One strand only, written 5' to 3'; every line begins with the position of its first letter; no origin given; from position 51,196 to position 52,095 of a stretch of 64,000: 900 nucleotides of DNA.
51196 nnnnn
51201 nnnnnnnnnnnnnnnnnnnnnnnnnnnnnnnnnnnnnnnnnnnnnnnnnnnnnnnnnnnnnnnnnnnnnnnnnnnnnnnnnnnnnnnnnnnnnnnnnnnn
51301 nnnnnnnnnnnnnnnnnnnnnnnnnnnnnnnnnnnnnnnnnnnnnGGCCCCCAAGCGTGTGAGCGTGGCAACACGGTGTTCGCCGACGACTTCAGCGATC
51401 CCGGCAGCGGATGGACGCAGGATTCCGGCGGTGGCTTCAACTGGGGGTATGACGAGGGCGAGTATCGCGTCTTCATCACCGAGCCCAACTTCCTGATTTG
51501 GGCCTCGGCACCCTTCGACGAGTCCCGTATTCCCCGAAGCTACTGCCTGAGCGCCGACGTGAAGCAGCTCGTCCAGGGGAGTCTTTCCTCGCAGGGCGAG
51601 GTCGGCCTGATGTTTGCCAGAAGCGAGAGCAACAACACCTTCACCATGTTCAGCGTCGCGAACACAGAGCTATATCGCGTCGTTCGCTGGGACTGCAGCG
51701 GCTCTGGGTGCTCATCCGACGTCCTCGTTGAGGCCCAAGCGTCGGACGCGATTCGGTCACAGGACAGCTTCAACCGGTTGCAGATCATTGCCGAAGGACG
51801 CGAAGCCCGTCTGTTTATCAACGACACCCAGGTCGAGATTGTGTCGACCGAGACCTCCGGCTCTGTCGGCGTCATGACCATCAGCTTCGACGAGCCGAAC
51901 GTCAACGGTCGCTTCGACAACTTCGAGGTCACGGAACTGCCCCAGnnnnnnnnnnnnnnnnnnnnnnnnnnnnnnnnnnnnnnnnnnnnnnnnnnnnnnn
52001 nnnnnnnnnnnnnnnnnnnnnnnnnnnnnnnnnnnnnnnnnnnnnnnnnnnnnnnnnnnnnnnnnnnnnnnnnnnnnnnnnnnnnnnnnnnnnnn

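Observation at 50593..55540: Three-gene secreted module: BACON-repeat/jelly-roll protein, membrane-tethered stand-alone propeptide paralogue, and giant S8 protease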

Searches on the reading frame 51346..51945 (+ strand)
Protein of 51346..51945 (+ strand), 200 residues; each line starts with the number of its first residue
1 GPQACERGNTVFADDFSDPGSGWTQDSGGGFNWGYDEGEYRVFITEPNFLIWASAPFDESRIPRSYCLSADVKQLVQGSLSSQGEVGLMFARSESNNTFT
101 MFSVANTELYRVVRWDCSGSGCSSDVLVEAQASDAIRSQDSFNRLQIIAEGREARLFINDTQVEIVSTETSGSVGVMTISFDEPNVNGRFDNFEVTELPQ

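Call 48: search_solved_structures(query=window:51346-51945:+, max_evalue=10)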
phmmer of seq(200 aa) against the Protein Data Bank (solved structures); distinct sequences matched with E-value up to 10: 0.
